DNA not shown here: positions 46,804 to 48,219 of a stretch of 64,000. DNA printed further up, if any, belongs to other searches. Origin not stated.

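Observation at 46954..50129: Low-GC two-gene cassette: unknown 371-aa protein coupled (GTGA overlap) to a SIR2_2-TPR protein, wedged between an IS3 and the serine recombinase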

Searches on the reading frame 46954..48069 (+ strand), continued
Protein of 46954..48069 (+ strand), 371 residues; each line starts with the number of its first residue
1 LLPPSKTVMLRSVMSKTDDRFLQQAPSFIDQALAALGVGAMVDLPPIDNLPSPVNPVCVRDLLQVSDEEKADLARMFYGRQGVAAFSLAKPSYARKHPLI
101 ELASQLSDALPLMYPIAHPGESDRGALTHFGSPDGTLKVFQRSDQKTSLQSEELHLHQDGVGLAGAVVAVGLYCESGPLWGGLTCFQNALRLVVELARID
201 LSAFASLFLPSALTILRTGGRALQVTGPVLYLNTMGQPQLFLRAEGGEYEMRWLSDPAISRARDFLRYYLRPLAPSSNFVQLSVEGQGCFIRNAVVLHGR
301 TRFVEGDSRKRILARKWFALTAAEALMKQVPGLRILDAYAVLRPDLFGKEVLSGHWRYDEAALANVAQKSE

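Call 45: search_protein_families(library=padloc, proteins=[L008:4645-5787:+, L111:3848-6079:+, L111:7245-8249:+, L110:5385-6170:+], max_evalue=0.01)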
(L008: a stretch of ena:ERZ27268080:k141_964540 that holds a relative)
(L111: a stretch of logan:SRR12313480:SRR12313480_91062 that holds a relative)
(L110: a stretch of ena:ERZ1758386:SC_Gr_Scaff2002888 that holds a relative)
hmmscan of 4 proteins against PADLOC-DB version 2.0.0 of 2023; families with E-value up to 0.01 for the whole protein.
L008:4645-5787:+ (380 aa): 0 families

L111:3848-6079:+ (743 aa): 0 families

L111:7245-8249:+ (334 aa): 0 families

L110:5385-6170:+ (261 aa): 0 families

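Call 56: search_protein_families(library=phrogs, proteins=[window:46954-48069:+], max_evalue=0.01)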
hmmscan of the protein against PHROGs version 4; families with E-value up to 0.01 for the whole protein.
window:46954-48069:+ (371 aa): 0 families

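Call 59: find_related_loci(query=A2, collection=viral_contigs, flank=6000)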
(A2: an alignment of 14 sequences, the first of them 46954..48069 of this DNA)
Query A2 (371 aa) in viral_contigs; peptide patterns used: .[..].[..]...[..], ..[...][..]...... (x = any residue, [..] = any of these).
117 stretches matched a pattern, but none encodes a relative of the query by tblastn (E <= 1e-3).

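Call 61: find_encoding_contigs(protein=P0052, flank=8000, max_places=1)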
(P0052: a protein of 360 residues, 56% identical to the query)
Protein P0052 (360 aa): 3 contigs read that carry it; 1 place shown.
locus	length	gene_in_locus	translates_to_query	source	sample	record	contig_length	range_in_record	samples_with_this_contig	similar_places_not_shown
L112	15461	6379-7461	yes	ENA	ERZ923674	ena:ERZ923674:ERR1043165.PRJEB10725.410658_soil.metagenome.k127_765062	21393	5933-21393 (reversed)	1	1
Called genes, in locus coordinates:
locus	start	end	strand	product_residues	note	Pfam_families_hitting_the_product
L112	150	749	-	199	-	PF01582:TIR (weak), PF13676:TIR_2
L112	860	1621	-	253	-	-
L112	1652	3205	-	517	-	PF07969:Amidohydro_3 (weak), PF01979:Amidohydro_1 (faint), PF07969:Amidohydro_3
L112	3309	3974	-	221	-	PF00211:Guanylate_cyc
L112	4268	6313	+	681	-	PF13289:SIR2_2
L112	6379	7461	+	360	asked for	PF02668:TauD (weak)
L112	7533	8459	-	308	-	PF01582:TIR (faint), PF13676:TIR_2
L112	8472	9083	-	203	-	-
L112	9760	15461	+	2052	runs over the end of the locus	PF03534:SpvB, PF01839:FG-GAP (faint), PF13517:FG-GAP_3 (faint), PF12256:TcdB_toxin_midN, PF20041:DUF6443 (weak), PF05593:RHS_repeat (weak), PF25023:TEN_YD-shell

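Call 78: fold_search(model_id=the predicted structure, library=pdb)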
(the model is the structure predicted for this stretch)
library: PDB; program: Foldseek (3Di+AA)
matches with E <= 10: 117; with E <= 0.001: 0
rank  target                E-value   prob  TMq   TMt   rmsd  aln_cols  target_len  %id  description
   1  7y9t_A                6.1e-01  0.01  0.08  0.08  25.5       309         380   11  Structure of the auxin exporter PIN1 in Arabidopsis thaliana in the apo state (released 2022-09-07)
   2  7c1p_D                6.8e-01  0.01  0.10  0.09  24.6       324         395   11  Crystal structure of the starter condensation domain of the rhizomide synthetase RzmA mutant H140V, R148A (released 2020-11-25)
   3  6zsb_m                1.6e+00  0.05  0.06  0.32  11.5        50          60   22  Human mitochondrial ribosome in complex with mRNA and P-site tRNA (released 2020-09-16)
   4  5zsq_B                1.7e+00  0.01  0.08  0.08  23.2       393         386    9  NifS from Hydrogenimonas thermophila, soaked with L-cysteine for 4 min (released 2019-05-01)
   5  5eqn_A                2.3e+00  0.02  0.17  0.21  21.3       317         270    9  Structure of phosphonate hydroxylase (released 2016-05-18)
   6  4c97_A                2.4e+00  0.04  0.12  0.18   8.7       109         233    8  Cas6 (TTHA0078) H37A mutant (released 2013-11-06)
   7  6i9r_m                2.4e+00  0.03  0.06  0.31  10.9        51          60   20  Large subunit of the human mitochondrial ribosome in complex with Virginiamycin M and Quinupristin (released 2020-07-08)
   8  7sqh_A                2.4e+00  0.02  0.05  0.06  13.3        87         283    9  Structure of the human proton-activated chloride channel ASOR in desensitized conformation (released 2022-02-23)
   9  8a22_Xh               2.9e+00  0.06  0.11  0.25  18.9       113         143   16  Structure of the mitochondrial ribosome from Polytomella magna (released 2022-11-16)
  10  5usn_A                3.4e+00  0.03  0.06  0.13   8.9        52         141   12  Crystal Structure of Schizosaccharomyces pombe Pot1pC bound to ssRNA/ssDNA chimera (rGrGrUTACGGT) (released 2018-04-18)
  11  1ufl_A                3.4e+00  0.02  0.09  0.23  14.0       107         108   13  Crystal Structure of TT1020 from Thermus thermophilus HB8 (released 2003-11-30)
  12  2dzk_MODEL_1_A        3.4e+00  0.01  0.08  0.17  14.5       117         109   12  Structure of the UBX domain in Mouse UBX Domain-Containing Protein 2 (released 2007-03-29)
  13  8fbl_A                3.6e+00  0.01  0.05  0.07  14.0        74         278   11  Human PAC in nanodisc at pH 4.0 with PI(4,5)P2 diC8 (released 2023-02-01)
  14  1ikl                  3.6e+00  0.01  0.06  0.17  14.9        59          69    7  NMR study of monomeric human interleukin-8 (minimized average structure) (released 1995-10-15)
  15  2nqr_B                3.6e+00  0.01  0.06  0.06  13.9       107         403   13  MoeA D142N (released 2007-01-16)
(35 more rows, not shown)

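Call 79: search_protein_families(library=pfam, alignment_id=A2, max_evalue=0.01)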
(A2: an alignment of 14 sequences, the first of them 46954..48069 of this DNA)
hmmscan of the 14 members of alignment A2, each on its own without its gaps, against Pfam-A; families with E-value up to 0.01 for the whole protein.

A. member 1, window:46954-48069:+ (371 aa): 1 family
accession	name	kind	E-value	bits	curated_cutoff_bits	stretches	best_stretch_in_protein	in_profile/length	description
PF02668.22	TauD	-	5.3e-06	26.9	27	1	95-315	48-265/267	Taurine catabolism dioxygenase TauD, TfdA family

B. families by the number of members that match (of 14 scanned): 2 families
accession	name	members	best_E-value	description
PF02668.22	TauD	13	5.1e-10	Taurine catabolism dioxygenase TauD, TfdA family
PF08943.16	CsiD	1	0.0088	CsiD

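Call 87: search_dna_similar(query=window:46954-48069:+, collection=plasmids, mode=protein, max_evalue=0.00001, max_rows=15)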
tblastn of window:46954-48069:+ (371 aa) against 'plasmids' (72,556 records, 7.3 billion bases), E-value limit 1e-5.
Records with a match: 1; places in all: 1; records where one place covers at least 80% of the query: 1.
Best place of each record, by identity: <60% 1.
By first word of the organism name: Agrobacterium 1.
By predicted mobility (MOB-suite, as given by PLSDB): non-mobilizable 1.
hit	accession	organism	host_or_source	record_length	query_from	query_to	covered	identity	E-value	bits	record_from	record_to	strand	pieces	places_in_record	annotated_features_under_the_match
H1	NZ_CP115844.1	Agrobacterium tumefaciens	willow,cell culture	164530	21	366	93%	40.8%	3e-77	265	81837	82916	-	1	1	TauD/TfdA family dioxygenase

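Call 88: get_annotated_region(hit=H1, flank=7000)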
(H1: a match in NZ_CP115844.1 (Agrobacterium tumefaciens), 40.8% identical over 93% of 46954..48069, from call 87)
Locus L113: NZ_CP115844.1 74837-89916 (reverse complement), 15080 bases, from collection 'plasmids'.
description: Agrobacterium tumefaciens strain G3/79 plasmid pAtG3_79b, complete sequence
organism: Agrobacterium tumefaciens (NCBI taxid 358)
taxonomy: Bacteria; Pseudomonadota; Alphaproteobacteria; Hyphomicrobiales; Rhizobiaceae; Agrobacterium; Agrobacterium tumefaciens
host: -; source: willow,cell culture; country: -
typing (MOB-suite, as given by PLSDB): non-mobilizable; replicon rep_cluster_491,rep_cluster_685; mating-pair formation MPF_T
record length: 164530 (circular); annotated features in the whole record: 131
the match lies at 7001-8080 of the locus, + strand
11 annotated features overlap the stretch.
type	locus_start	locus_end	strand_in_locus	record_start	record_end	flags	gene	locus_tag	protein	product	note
CDS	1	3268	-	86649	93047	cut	-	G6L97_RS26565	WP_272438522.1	non-ribosomal peptide synthetase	-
CDS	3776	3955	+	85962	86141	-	-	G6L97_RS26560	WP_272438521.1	hypothetical protein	-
CDS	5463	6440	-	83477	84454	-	-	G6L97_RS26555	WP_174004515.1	prephenate dehydrogenase dimerization domain-containing protein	-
CDS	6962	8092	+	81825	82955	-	-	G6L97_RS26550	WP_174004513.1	TauD/TfdA family dioxygenase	-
CDS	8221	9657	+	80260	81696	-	-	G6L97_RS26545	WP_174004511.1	fatty acid desaturase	GO:0006629 - lipid metabolic process [Evidence IEA]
CDS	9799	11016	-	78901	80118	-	-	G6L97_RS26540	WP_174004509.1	isopropylmalate/homocitrate/citramalate synthase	-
CDS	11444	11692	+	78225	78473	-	-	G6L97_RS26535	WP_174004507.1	hypothetical protein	-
CDS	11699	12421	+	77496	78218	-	-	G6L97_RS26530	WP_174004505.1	alpha/beta fold hydrolase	-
CDS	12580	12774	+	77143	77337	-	-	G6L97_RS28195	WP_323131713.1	adenylyl-sulfate kinase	-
CDS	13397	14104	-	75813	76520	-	-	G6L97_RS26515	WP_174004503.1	conjugal transfer protein TraH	-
CDS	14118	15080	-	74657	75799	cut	-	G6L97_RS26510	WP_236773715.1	conjugal transfer protein TraB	-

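Call 91: find_encoding_contigs(protein=P0046, flank=1000, max_places=2)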
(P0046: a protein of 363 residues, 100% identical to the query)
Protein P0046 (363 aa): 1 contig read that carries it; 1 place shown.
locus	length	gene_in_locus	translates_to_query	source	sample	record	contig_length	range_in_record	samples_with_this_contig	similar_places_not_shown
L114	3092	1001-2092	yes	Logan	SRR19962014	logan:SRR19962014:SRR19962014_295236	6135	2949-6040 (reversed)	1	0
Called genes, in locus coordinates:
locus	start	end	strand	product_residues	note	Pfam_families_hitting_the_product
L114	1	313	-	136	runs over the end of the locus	?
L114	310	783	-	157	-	PF01527:HTH_Tnp_1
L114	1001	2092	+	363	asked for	PF02668:TauD (weak)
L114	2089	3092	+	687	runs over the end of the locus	PF13289:SIR2_2, PF17874:TPR_MalT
